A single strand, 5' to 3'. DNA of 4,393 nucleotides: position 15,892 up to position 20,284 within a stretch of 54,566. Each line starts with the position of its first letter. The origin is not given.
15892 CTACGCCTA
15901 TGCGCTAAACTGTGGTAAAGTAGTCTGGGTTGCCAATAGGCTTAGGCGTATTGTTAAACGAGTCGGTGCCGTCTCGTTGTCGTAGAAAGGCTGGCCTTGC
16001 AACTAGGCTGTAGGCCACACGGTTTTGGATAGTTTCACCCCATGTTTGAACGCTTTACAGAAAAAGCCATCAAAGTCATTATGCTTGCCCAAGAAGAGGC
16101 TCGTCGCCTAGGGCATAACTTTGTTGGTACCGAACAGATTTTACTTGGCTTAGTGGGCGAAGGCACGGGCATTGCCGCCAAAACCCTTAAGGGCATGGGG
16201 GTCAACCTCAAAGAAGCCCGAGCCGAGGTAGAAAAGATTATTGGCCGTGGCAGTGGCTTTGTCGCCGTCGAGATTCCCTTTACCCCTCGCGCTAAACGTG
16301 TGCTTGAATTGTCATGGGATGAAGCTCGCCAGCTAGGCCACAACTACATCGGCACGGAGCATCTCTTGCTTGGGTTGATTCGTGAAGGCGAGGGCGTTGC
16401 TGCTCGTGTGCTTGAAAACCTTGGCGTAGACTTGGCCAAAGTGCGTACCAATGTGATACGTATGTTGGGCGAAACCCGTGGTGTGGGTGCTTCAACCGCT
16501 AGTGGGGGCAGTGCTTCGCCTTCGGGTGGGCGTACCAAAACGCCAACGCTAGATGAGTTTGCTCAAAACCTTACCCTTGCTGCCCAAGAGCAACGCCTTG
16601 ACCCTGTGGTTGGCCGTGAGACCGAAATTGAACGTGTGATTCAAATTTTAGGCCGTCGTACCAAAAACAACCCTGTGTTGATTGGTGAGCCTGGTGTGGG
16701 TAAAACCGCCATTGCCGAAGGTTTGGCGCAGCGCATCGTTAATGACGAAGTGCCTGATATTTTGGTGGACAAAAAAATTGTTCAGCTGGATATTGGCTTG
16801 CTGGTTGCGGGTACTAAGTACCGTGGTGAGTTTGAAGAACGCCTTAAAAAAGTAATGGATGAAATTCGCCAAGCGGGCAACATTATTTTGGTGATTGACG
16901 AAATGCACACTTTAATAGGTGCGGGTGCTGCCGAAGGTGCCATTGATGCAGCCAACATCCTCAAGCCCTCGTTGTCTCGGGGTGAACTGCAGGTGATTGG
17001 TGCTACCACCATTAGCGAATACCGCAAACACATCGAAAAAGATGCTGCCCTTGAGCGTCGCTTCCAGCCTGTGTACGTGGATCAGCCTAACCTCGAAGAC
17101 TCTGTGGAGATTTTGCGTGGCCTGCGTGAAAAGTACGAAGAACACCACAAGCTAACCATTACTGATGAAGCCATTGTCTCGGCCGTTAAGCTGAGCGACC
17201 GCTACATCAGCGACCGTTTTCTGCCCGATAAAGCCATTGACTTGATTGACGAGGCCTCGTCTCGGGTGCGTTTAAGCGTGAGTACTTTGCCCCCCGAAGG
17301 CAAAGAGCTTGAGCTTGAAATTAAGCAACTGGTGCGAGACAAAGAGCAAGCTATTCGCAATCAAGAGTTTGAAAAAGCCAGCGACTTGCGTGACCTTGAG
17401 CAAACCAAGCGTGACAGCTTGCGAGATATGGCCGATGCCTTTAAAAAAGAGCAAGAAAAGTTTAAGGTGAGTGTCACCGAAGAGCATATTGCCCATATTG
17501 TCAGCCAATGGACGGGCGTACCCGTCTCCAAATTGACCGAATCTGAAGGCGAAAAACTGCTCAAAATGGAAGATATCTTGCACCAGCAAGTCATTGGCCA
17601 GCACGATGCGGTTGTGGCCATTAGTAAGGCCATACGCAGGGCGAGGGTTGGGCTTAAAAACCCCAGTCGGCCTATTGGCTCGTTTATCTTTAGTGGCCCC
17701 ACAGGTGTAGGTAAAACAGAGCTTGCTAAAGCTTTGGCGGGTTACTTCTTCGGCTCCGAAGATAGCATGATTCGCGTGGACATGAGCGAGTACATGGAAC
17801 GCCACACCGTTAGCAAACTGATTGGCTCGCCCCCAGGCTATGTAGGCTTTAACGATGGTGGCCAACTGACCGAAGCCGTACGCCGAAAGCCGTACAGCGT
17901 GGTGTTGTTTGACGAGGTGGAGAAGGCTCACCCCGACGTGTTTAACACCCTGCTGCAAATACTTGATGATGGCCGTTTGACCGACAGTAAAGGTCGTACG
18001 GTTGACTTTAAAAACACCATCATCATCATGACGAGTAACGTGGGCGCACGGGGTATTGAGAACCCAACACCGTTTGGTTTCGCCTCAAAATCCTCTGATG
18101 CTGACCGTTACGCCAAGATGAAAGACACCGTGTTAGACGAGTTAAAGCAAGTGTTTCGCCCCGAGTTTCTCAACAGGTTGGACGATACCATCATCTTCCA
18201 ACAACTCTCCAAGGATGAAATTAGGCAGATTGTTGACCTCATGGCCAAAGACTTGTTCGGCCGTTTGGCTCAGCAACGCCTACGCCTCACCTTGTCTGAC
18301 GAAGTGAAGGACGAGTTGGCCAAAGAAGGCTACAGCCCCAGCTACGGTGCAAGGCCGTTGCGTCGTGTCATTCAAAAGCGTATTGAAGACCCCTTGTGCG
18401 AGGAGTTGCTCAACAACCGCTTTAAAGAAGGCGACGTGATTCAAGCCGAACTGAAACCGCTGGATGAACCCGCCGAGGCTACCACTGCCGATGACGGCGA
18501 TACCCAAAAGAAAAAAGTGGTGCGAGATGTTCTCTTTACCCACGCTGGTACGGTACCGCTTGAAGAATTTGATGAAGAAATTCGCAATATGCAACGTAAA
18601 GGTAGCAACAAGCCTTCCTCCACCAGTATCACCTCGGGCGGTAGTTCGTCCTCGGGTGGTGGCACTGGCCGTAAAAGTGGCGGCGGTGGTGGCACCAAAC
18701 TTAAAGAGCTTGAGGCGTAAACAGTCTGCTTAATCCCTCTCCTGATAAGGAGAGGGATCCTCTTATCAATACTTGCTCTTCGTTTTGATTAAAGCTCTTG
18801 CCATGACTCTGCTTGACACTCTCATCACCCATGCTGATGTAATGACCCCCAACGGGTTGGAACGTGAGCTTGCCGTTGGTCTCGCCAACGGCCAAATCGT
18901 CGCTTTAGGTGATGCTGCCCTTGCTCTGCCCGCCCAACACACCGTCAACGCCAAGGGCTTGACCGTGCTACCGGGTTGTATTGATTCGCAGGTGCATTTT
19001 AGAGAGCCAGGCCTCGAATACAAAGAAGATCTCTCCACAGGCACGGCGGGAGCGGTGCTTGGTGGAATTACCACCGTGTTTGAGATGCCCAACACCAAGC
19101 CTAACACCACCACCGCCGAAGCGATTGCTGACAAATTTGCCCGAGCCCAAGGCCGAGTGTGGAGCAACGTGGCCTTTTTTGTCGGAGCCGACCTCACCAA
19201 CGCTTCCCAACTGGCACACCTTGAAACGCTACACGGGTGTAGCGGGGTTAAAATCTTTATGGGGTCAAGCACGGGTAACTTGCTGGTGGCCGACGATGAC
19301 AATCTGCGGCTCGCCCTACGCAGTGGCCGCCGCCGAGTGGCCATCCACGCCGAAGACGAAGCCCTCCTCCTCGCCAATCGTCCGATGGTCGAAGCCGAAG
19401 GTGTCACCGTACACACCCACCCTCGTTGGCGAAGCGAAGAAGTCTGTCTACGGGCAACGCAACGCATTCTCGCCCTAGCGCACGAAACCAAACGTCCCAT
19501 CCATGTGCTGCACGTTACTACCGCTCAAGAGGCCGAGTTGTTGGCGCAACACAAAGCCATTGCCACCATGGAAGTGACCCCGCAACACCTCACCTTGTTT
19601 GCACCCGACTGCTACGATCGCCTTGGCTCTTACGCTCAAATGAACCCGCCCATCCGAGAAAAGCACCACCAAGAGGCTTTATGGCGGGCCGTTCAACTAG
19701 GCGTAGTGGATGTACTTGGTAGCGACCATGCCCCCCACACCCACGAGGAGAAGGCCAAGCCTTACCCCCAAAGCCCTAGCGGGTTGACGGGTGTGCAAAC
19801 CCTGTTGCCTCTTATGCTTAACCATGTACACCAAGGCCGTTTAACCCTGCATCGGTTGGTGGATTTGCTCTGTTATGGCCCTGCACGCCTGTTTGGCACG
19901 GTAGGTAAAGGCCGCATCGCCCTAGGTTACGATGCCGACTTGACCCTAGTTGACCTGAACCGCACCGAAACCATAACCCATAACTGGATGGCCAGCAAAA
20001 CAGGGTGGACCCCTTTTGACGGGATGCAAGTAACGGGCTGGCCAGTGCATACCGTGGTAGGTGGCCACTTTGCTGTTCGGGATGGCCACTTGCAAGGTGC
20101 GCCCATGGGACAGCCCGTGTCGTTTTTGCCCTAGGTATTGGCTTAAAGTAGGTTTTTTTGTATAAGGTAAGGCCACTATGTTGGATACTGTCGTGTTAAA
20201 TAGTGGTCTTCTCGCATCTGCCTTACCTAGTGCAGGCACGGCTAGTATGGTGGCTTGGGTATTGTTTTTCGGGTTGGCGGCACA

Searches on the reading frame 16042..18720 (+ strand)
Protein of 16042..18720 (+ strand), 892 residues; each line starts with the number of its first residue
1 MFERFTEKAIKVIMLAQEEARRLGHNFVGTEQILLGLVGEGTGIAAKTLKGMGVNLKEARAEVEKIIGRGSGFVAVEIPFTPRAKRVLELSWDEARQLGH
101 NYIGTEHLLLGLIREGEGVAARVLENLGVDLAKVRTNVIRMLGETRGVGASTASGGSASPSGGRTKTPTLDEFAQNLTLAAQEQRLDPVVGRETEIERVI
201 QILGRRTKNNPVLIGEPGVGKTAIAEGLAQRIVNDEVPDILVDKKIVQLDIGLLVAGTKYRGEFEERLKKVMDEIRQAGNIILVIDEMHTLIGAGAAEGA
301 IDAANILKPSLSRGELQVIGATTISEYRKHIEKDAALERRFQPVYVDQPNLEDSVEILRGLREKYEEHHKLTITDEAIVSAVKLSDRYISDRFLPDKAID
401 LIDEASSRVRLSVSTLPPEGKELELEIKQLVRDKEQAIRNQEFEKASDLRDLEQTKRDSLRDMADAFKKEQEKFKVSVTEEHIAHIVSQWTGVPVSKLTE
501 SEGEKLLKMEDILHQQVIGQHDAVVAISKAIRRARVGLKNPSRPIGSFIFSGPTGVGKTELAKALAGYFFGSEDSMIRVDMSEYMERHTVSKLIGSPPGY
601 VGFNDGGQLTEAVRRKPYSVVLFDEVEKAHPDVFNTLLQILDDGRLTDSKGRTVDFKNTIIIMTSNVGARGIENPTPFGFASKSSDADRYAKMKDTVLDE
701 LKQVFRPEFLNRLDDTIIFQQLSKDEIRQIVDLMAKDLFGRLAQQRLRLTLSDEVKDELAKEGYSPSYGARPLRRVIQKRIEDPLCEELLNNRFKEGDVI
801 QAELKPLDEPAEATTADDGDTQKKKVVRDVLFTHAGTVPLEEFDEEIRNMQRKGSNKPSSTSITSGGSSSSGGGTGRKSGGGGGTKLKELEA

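Call 22: search_protein_families(library=ncbifam, proteins=[window:16042-18720:+], max_evalue=0.00001)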
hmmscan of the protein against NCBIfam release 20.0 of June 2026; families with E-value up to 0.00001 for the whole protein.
window:16042-18720:+ (892 aa): 19 families
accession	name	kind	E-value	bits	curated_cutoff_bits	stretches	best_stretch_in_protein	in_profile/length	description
TIGR03346.1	chaperone_ClpB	equivalog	0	1015.7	1232.1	2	424-804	471-845/853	ATP-dependent chaperone ClpB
NF033606.1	heat_AAA_ClpK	exception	7e-252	838.3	1900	2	77-821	182-912/949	heat shock survival AAA family ATPase ClpK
NF008118.0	PRK10865.1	equivalog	2.2e-248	826.5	1417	2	436-804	488-848/857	ATP-dependent chaperone ClpB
NF033607.0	disagg_AAA_ClpG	exception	1.1e-247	824.4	1900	1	77-800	161-872/932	AAA family protein disaggregase ClpG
TIGR02639.1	ClpA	equivalog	7.3e-240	798.1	993.15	1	8-801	4-731/734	ATP-dependent Clp protease ATP-binding subunit ClpA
TIGR03345.1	VI_ClpV1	equivalog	9.4e-231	768.5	884.95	2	9-471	5-477/852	type VI secretion system ATPase TssH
NF008263.0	PRK11034.1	equivalog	2.4e-190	634.1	1350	2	16-412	13-412/758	ATP-dependent Clp protease ATP-binding subunit ClpA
NF003745.1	PRK05342.1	equivalog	1.5e-11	43.8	359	0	679-787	265-382/418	ATP-dependent Clp protease ATP-binding subunit ClpX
TIGR03922.1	T7SS_EccA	equivalog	8.7e-09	34.5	466.65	0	207-342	311-443/557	type VII secretion AAA-ATPase EccA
TIGR00764.1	lon_rel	equivalog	2.6e-08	32.9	516.6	0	179-274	10-105/608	ATP-dependent protease LonB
NF001679.0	PRK00440.1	equivalog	3.1e-08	33.1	303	0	184-236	15-67/322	replication factor C small subunit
TIGR02397.1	dnaX_nterm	equivalog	3.4e-07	29.8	250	0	515-566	14-57/355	DNA polymerase III subunit gamma/tau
NF009067.0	PRK12402.1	equivalog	5.7e-07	28.8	317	0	184-274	12-97/340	replication factor C small subunit 2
TIGR00382.1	clpX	equivalog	6e-07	28.8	370.75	0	679-785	273-386/414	ATP-dependent protease ATP-binding subunit ClpX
TIGR02928.1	TIGR02928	subfamily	1.1e-06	27.8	181.3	0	181-233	9-65/366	orc1/cdc6 family replication initiation protein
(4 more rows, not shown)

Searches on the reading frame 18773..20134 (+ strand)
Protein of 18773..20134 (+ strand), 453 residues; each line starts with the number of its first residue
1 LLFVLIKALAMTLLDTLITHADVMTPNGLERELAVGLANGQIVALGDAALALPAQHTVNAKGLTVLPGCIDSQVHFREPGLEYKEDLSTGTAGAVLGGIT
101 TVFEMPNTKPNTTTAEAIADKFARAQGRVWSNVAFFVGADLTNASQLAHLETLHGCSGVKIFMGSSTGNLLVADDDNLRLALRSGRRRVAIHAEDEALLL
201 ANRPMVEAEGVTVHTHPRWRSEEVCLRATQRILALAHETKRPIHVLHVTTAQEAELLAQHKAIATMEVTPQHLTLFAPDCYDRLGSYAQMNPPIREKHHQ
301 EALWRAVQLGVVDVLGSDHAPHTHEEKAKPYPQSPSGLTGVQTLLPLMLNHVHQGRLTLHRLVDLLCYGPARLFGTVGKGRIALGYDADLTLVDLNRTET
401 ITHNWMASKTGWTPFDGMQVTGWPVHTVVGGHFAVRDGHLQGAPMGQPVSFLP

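Call 22: search_protein_families(library=ncbifam, proteins=[window:18773-20134:+], max_evalue=0.00001)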
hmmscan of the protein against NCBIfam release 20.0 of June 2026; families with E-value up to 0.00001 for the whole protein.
window:18773-20134:+ (453 aa): 38 families (the best 25 are shown)
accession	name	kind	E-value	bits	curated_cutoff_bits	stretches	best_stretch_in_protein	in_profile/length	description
NF006559.0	PRK09060.1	equivalog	5.4e-202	670.9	482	1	13-452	4-439/444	dihydroorotase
NF005751.0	PRK07575.1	equivalog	1.5e-144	481.8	529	1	15-451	4-436/440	dihydroorotase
NF006688.0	PRK09236.1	equivalog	6.9e-112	374.5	535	1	16-451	4-442/444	dihydroorotase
NF002668.0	PRK02382.1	equivalog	3.3e-101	339.1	452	1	26-438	9-414/436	dihydroorotase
TIGR00857.1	pyrC_multi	subfamily_domain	4.4e-92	309.2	279.05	1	31-437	4-411/412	dihydroorotase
TIGR03178.1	allantoinase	equivalog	3.4e-76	256.8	357.85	1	15-449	1-439/441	allantoinase AllB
NF003271.0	PRK04250.1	equivalog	2.3e-73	247.1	405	1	34-448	20-401/407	dihydroorotase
NF004839.0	PRK06189.1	equivalog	5e-73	246.2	631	1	14-447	3-443/451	allantoinase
NF002284.0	PRK01211.1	subfamily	7.3e-70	235.9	462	1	32-447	15-401/409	dihydroorotase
NF009941.0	PRK13404.1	subfamily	3.3e-68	230.5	647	1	14-444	4-453/478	dihydropyrimidinase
NF006837.0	PRK09357.1-2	equivalog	5.9e-67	226.1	575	1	16-436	3-423/428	dihydroorotase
NF006836.0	PRK09357.1-1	equivalog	6.7e-61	206.3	538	1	30-441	14-430/432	dihydroorotase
TIGR02033.1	D-hydantoinase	equivalog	1.5e-59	202.2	393.25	1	32-443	16-445/454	dihydropyrimidinase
NF006844.0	PRK09357.2-5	equivalog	2.7e-58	197.9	701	1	17-437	5-422/422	dihydroorotase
NF006841.0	PRK09357.2-2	equivalog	3.5e-58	197.3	640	1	27-435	13-417/421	dihydroorotase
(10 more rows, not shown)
